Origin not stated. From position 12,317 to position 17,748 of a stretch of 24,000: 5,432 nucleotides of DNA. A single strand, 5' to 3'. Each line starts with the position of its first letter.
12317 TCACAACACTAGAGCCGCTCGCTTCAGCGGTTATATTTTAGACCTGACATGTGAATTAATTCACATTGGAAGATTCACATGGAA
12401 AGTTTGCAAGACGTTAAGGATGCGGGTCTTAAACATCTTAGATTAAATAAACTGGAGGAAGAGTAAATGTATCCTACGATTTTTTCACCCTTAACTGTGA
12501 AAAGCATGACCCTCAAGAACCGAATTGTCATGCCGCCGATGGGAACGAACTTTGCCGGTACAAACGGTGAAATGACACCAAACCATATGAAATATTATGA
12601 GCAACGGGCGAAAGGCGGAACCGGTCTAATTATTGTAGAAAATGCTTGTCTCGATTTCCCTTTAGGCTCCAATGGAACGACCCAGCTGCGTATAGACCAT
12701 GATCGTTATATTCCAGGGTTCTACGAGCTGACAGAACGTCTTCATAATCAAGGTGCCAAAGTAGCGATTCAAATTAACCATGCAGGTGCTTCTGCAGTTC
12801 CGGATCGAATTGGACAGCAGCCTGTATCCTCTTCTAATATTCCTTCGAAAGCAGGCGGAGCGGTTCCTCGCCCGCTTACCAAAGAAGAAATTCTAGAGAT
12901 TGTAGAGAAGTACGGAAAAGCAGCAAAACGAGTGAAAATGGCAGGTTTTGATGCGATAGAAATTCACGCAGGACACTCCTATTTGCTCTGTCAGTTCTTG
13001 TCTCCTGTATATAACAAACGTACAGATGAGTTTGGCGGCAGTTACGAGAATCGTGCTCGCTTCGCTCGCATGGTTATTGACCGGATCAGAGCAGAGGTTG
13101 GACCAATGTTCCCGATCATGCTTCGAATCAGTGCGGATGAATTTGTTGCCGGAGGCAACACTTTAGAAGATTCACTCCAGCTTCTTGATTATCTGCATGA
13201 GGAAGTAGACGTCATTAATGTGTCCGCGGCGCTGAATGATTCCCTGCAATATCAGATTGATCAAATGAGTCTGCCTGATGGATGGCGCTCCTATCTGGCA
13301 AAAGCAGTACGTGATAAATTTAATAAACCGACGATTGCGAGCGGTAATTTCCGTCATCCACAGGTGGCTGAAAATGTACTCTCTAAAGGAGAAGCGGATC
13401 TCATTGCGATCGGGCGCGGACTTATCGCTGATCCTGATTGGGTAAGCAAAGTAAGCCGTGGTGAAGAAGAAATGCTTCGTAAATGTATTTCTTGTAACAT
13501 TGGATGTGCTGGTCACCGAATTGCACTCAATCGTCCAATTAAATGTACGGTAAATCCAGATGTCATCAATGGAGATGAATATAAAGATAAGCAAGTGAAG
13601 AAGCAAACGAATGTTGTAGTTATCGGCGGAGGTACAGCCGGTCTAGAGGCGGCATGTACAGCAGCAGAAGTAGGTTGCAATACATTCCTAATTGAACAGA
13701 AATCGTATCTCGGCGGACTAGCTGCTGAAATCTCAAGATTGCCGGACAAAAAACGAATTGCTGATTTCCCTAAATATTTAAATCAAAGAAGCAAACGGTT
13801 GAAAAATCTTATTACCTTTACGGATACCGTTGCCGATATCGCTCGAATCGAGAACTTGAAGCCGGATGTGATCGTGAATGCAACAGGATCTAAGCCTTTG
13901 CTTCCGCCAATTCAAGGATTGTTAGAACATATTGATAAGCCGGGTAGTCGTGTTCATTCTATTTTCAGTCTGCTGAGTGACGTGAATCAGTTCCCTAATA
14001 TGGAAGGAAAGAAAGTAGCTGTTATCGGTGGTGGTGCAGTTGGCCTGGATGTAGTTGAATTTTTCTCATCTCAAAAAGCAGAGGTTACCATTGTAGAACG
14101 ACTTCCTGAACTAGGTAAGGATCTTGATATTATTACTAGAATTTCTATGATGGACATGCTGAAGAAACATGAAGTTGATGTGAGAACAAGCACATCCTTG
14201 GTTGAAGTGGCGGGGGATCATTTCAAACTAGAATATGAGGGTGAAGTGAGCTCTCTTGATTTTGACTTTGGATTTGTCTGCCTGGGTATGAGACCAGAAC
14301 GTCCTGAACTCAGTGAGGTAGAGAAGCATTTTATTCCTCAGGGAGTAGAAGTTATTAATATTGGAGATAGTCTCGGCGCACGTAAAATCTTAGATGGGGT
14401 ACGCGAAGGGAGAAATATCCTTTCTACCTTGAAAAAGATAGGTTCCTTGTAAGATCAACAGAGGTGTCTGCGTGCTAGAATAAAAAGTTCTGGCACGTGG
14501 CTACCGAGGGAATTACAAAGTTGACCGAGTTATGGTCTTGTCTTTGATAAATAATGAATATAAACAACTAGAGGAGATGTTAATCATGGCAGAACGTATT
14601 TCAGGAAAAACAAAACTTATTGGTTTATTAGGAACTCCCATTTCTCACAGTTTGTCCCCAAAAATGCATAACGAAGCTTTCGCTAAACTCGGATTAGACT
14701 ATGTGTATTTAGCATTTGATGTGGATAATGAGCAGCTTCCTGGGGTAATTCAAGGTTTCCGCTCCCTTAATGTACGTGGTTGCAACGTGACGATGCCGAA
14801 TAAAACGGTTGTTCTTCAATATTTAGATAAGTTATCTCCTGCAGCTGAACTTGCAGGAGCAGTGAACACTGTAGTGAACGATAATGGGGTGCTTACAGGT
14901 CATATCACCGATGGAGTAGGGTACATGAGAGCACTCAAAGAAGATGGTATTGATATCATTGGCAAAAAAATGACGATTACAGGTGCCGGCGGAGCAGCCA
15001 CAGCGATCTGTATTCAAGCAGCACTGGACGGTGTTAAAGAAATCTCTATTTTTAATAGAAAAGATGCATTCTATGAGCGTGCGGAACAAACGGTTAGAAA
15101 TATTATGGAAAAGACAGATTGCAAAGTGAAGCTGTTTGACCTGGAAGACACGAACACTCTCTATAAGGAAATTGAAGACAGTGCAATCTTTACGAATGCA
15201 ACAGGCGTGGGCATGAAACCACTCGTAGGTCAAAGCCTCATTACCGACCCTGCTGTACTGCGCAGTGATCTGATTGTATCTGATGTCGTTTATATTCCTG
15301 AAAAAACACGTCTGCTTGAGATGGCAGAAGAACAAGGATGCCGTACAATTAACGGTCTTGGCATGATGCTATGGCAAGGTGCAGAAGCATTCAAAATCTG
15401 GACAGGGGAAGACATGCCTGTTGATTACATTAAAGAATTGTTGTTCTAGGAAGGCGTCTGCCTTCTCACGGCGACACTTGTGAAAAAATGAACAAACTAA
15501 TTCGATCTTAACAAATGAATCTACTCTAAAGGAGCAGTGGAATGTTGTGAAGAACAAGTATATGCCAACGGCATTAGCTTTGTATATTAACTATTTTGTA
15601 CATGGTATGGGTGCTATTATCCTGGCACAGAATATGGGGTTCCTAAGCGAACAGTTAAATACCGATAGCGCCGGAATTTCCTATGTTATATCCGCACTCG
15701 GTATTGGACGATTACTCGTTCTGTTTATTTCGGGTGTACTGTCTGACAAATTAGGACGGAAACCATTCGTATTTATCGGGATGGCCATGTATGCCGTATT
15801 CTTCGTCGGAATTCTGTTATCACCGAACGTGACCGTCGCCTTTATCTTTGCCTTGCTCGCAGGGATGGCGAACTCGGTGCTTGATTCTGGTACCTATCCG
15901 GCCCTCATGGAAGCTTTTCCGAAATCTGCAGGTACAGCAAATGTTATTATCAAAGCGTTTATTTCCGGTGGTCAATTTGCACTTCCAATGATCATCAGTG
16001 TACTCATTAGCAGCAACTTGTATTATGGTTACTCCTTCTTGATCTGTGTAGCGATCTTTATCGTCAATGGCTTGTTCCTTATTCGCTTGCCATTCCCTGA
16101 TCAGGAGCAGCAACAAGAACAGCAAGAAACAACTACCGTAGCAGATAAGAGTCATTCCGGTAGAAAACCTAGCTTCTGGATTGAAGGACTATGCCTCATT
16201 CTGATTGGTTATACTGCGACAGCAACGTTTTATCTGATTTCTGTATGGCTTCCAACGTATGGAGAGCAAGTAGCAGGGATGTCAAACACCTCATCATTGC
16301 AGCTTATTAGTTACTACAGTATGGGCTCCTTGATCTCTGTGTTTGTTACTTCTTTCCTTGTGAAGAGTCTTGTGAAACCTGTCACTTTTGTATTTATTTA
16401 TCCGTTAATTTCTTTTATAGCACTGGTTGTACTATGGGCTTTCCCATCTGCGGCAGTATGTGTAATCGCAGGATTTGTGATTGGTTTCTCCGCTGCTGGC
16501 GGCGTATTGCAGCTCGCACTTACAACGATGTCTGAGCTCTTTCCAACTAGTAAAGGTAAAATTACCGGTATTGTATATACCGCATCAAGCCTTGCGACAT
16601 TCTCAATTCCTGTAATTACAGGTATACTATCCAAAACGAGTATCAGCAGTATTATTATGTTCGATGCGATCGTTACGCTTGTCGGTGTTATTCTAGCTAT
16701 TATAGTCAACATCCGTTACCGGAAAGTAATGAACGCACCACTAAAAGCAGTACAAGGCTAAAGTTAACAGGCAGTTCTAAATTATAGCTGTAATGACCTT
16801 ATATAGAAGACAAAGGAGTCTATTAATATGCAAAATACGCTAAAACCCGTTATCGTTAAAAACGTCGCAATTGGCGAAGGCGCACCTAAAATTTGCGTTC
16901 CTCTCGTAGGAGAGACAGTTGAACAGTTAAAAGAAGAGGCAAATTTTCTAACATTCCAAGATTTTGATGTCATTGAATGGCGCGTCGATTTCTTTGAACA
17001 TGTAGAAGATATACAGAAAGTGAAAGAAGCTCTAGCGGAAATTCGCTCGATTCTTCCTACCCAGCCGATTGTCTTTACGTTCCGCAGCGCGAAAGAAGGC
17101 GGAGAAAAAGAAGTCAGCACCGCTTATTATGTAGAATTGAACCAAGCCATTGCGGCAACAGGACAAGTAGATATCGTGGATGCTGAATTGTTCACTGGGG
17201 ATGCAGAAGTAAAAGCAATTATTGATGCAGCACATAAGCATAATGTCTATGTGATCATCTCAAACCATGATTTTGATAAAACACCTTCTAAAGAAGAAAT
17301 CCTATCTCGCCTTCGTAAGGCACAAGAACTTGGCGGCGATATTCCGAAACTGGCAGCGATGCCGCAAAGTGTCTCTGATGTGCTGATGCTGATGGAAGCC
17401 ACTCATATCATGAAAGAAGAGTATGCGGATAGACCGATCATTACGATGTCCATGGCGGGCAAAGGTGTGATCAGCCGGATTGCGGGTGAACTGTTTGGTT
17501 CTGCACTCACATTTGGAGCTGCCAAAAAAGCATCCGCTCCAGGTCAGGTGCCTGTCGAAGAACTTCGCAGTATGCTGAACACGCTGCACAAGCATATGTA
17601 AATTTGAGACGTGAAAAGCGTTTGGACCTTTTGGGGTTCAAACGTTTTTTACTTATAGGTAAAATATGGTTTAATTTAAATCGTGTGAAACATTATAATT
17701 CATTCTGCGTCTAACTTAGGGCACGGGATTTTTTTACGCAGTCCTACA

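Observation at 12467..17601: Quinate/shikimate operon led by an enoate-reductase-type Fe-S flavoprotein: candidate reductive (NADH-sink) hydroaromatic pathway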

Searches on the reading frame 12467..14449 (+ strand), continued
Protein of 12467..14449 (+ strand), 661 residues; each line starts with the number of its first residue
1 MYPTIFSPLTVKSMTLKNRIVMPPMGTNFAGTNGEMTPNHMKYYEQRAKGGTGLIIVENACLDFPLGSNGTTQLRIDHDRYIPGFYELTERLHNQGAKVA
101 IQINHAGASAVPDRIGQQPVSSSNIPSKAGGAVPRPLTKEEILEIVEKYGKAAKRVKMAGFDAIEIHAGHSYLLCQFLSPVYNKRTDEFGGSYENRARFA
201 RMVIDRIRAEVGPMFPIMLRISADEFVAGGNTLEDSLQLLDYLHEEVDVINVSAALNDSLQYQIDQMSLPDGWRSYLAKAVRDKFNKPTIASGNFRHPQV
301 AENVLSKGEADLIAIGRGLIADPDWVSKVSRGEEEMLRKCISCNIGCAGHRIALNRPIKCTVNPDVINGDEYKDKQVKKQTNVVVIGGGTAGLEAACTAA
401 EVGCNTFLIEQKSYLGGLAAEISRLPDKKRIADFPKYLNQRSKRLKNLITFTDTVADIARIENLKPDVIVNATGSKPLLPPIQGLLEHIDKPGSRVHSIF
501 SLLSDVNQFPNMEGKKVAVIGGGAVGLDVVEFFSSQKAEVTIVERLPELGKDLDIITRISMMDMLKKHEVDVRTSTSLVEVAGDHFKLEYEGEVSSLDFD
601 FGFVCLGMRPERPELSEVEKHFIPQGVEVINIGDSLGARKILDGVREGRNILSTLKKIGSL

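Call 84: fold_search(model_id=the predicted structure, library=pdb)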
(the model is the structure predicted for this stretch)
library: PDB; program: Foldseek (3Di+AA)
matches with E <= 10: 1969; with E <= 0.001: 887
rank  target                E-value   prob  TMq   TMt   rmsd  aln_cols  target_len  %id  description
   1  6qkg_B                1.3e-48  1.00  0.84  0.84   3.9       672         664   26  2-Naphthoyl-CoA Reductase(NCR) (released 2019-05-15)
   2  6qkg_A                4.0e-48  1.00  0.85  0.85   3.8       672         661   26  2-Naphthoyl-CoA Reductase(NCR) (released 2019-05-15)
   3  6qkr_A                4.0e-48  1.00  0.85  0.85   3.8       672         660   26  2-Naphthoyl-CoA Reductase-2-Naphthoyl-CoA complex(NCR-NCoA-soaked complex) (released 2019-05-15)
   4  1ps9                  3.2e-46  1.00  0.82  0.81   4.3       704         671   25  The Crystal Structure and Reaction Mechanism of E. coli 2,4-Dienoyl CoA Reductase (released 2003-09-30)
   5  6de6_A                2.5e-45  1.00  0.81  0.78   5.0       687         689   24  2.1 A resolution structure of histamine dehydrogenase from Rhizobium sp. 4-9 (released 2019-05-15)
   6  3k30_A                3.0e-44  1.00  0.80  0.77   5.4       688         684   24  Histamine dehydrogenase from Nocardiodes simplex (released 2010-05-26)
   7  6l6j                  1.1e-43  1.00  0.79  0.78   4.9       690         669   23  Structure of 6-hydroxypseudooxynicotine (6-HPON) amine oxidase (HisD) from Pseudomonas geniculata N1 (released 2020-08-12)
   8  6de6_B                1.8e-43  1.00  0.75  0.76   5.2       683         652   23  2.1 A resolution structure of histamine dehydrogenase from Rhizobium sp. 4-9 (released 2019-05-15)
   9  2tmd_A                2.2e-43  1.00  0.81  0.74   4.5       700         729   22  CORRELATION OF X-RAY DEDUCED AND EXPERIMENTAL AMINO ACID SEQUENCES OF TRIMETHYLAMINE DEHYDROGENASE (released 1994-01-31)
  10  1djq_A                4.1e-42  1.00  0.80  0.73   4.8       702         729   22  STRUCTURAL AND BIOCHEMICAL CHARACTERIZATION OF RECOMBINANT C30A MUTANT OF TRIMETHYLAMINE DEHYDROGENASE FROM METHYLOPHI (released 1999-12-22)
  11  1z41_A                7.8e-31  1.00  0.45  0.87   2.2       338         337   37  Crystal structure of oxidized YqjM from Bacillus subtilis (released 2005-05-17)
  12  3krz_B                3.0e-30  1.00  0.46  0.88   3.3       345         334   34  Crystal Structure of the Thermostable NADH4-bound old yellow enzyme from Thermoanaerobacter pseudethanolicus E39 (released 2009-12-08)
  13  3kru_A                4.2e-30  1.00  0.46  0.88   3.3       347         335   34  Crystal Structure of the Thermostable Old Yellow Enzyme from Thermoanaerobacter pseudethanolicus E39 (released 2009-12-08)
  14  3kru_C                8.0e-30  1.00  0.46  0.89   2.1       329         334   35  Crystal Structure of the Thermostable Old Yellow Enzyme from Thermoanaerobacter pseudethanolicus E39 (released 2009-12-08)
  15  5nux_A                8.5e-30  1.00  0.46  0.86   2.6       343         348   36  Thermus scotoductus SA-01 Ene-reductase double mutant TsER_C25D_I67T (released 2018-05-30)
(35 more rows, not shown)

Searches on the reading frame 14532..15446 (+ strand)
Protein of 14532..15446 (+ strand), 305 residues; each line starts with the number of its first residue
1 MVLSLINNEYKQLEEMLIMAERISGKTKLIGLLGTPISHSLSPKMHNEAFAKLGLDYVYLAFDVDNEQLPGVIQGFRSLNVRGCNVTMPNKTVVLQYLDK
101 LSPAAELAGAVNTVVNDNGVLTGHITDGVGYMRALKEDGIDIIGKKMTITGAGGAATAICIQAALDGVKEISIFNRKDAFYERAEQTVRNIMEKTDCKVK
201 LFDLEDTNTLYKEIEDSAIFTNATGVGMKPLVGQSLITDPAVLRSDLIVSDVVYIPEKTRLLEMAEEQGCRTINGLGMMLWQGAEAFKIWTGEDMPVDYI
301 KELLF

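Call 3: search_protein_families(library=pfam, proteins=[window:14532-15446:+])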
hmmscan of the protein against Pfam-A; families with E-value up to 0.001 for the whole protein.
window:14532-15446:+ (305 aa): 2 families
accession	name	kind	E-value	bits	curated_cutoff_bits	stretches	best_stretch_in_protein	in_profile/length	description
PF08501.16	Shikimate_dh_N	-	2.1e-31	108.4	27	1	32-114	1-83/83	Shikimate dehydrogenase substrate binding domain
PF18317.6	SDH_C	-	8.3e-13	48.3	25.8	1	275-304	1-30/31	Shikimate 5'-dehydrogenase C-terminal domain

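Call 4: search_protein_families(library=ncbifam, proteins=[window:14532-15446:+])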
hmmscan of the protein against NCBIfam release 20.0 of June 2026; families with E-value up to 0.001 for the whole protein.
window:14532-15446:+ (305 aa): 18 families
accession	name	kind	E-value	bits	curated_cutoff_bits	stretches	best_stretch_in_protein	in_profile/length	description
NF001313.0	PRK00258.2-1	equivalog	1.1e-156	520.8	431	1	19-305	1-287/290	shikimate dehydrogenase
NF009200.0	PRK12548.1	subfamily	9.3e-130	432.2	432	1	19-305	1-288/289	shikimate dehydrogenase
NF009390.0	PRK12749.1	equivalog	2.9e-103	345.2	349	1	24-303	4-283/288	quinate/shikimate dehydrogenase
NF001315.0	PRK00258.2-4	equivalog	6.8e-90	301.1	413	1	22-303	2-278/284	shikimate dehydrogenase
NF001319.0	PRK00258.3-3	equivalog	2.7e-78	262.8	252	1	24-302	3-268/279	shikimate dehydrogenase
NF001314.0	PRK00258.2-2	equivalog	7e-69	232.1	248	1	22-302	2-282/290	shikimate dehydrogenase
NF001322.0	PRK00258.3-6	equivalog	4.3e-66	223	285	1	28-301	6-260/272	shikimate dehydrogenase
TIGR00507.1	aroE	equivalog_domain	3e-65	220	200.2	1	28-301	1-262/270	shikimate dehydrogenase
NF001312.0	PRK00258.1-4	equivalog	8.1e-58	195.9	295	1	23-297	5-270/285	shikimate dehydrogenase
NF009201.0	PRK12549.1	subfamily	4.1e-57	193.5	235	1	26-294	6-270/286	shikimate dehydrogenase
NF001311.0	PRK00258.1-3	equivalog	1.7e-50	171.8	235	1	31-301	9-266/279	shikimate dehydrogenase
NF001310.0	PRK00258.1-2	equivalog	3e-46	157.8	221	1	32-294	7-262/279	shikimate dehydrogenase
NF001316.0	PRK00258.2-5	equivalog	1.7e-39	135.7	247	1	28-302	2-255/263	shikimate dehydrogenase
NF006802.0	PRK09310.1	equivalog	1.6e-38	132.8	598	1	22-292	210-455/477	bifunctional 3-dehydroquinate dehydratase/shikimate dehydrogenase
TIGR01809.1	Shik-DH-AROM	equivalog_domain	2.9e-38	131.6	196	1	28-301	6-279/282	shikimate dehydrogenase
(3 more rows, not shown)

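Call 31: search_solved_structures(query=window:14586-15446:+, max_evalue=1e-40)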
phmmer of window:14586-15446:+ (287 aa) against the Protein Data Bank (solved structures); distinct sequences matched with E-value up to 1e-40: 8.
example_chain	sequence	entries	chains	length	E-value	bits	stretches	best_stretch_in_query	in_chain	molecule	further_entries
3tnl_A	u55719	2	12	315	2.2e-141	473.5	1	2-287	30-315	Shikimate dehydrogenase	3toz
3t4e_A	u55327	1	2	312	9.8e-98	330.4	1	5-286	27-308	Quinate/shikimate dehydrogenase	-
1vi2_A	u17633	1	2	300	5.8e-97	327.8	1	5-286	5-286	Shikimate 5-dehydrogenase 2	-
1npd_A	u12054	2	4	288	7.1e-97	327.5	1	5-286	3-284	HYPOTHETICAL SHIKIMATE 5-DEHYDROGENASE-LIKE PROTEIN YDIB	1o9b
1nvt_A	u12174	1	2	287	2.8e-60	207.6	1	4-284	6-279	Shikimate 5'-dehydrogenase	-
2egg_A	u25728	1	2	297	2.1e-55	191.5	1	9-286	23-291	Shikimate 5-dehydrogenase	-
2hk9_A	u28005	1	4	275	8.4e-47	163.3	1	5-280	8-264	Shikimate dehydrogenase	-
2hk7_A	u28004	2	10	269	1.1e-46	162.9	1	5-280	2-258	Shikimate dehydrogenase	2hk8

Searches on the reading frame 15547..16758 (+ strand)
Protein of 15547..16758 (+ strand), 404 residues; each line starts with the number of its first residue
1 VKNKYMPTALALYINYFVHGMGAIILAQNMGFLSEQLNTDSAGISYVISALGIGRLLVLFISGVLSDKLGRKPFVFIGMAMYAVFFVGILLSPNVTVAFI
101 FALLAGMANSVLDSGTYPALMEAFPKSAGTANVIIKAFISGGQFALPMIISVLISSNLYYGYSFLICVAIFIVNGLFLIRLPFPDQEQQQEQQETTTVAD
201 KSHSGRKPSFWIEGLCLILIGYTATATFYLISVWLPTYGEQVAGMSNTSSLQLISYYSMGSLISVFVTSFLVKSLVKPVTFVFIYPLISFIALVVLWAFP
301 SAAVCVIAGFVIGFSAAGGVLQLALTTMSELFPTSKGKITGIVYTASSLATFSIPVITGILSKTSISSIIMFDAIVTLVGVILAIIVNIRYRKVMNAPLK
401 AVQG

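Call 3: search_protein_families(library=pfam, proteins=[window:15547-16758:+])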
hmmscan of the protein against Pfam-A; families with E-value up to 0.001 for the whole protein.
window:15547-16758:+ (404 aa): 1 family
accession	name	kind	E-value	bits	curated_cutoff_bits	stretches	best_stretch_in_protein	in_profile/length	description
PF07690.21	MFS_1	-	4.2e-44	151.3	33.4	2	12-353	1-345/347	Major Facilitator Superfamily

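Call 4: search_protein_families(library=ncbifam, proteins=[window:15547-16758:+])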
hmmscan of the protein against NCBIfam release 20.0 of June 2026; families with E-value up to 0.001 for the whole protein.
window:15547-16758:+ (404 aa): 22 families
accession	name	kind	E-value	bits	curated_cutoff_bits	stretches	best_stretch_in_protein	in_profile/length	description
NF002982.0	PRK03699.1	equivalog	2e-15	56.8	221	1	12-389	13-382/395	MFS transporter TsgA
TIGR00895.1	2A0115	subfamily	3.3e-14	52.6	418.55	2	185-361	230-397/398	aromatic acid/H+ symport family MFS transporter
NF049980.1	SfMCT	equivalog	1.8e-13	49.9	320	1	38-368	35-368/378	L-lactate MFS transporter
TIGR00883.1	2A0106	subfamily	1.2e-11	44.3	443.45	2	170-368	177-385/400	metabolite/H+ symporter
TIGR00890.1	2A0111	subfamily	2.4e-10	39.9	374.85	1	32-382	28-376/377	oxalate/formate antiport family MFS transporter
TIGR00881.1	2A0104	subfamily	2.9e-10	39.7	407.75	1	28-362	16-370/379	phosphoglycerate transporter protein PgtP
TIGR00893.1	2A0114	subfamily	3e-10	39.6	395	1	27-386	16-397/399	D-galactonate transporter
NF052292.1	efflux_CraA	equivalog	4.8e-09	35.8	725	1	10-200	18-207/409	chloramphenicol efflux MFS transporter CraA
TIGR00898.1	2A0119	subfamily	2.8e-08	33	550.75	1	46-149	130-234/506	cation transport protein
NF003024.0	PRK03893.1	subfamily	1.1e-07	31.1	604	1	10-196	24-208/497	sialate:H+ symport family MFS transporter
NF011656.1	PRK15075.1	subfamily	1.5e-07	30.7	445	1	160-364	180-382/419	tricarballylate/proton symporter TcuC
TIGR00880.1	2_A_01_02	superfamily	5.7e-07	29.7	131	1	46-180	2-136/141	multidrug resistance protein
TIGR00710.1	efflux_Bcr_CflA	subfamily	2.1e-05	24.1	200.9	0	32-385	30-382/385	Bcr/CflA family efflux MFS transporter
TIGR00891.1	2A0112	subfamily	2.1e-05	23.8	552.9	0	11-361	16-387/405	sialate:H+ symport family MFS transporter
TIGR04259.1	oxa_formateAnti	equivalog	3.5e-05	22.8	335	1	42-395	38-399/405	oxalate/formate MFS antiporter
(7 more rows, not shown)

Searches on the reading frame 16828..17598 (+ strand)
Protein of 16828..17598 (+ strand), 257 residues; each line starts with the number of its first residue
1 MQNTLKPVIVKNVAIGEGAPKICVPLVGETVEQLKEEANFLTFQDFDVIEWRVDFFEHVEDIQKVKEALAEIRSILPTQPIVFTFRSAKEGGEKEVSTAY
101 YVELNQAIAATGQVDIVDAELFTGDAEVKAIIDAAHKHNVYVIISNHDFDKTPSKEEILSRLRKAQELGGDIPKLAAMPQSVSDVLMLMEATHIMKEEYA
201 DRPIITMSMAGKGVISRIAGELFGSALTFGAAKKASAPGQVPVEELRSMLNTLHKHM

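Call 3: search_protein_families(library=pfam, proteins=[window:16828-17598:+])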
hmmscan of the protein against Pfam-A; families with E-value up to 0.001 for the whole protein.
window:16828-17598:+ (257 aa): 1 family
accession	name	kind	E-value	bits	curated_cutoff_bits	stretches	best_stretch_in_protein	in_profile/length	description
PF01487.21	DHquinase_I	-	2.4e-80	270.4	22.2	1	23-250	1-230/230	Type I 3-dehydroquinase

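Call 4: search_protein_families(library=ncbifam, proteins=[window:16828-17598:+])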
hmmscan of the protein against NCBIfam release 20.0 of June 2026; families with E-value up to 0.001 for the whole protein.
window:16828-17598:+ (257 aa): 5 families
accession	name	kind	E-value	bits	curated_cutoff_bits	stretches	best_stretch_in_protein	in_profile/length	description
TIGR01093.1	aroD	equivalog_domain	3.6e-76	256.3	139.3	1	21-250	1-229/229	type I 3-dehydroquinate dehydratase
NF002683.0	PRK02412.2-2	equivalog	4e-25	88.6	329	1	39-253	16-211/215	3-dehydroquinate dehydratase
NF010091.0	PRK13576.1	equivalog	2.6e-11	43.7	263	1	30-255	13-208/216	type I 3-dehydroquinate dehydratase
NF002321.0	PRK01261.1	equivalog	4.1e-07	30.1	287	1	10-253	11-226/229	3-dehydroquinate dehydratase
NF006802.0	PRK09310.1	equivalog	5.6e-06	25.4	598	1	43-247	22-204/477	bifunctional 3-dehydroquinate dehydratase/shikimate dehydrogenase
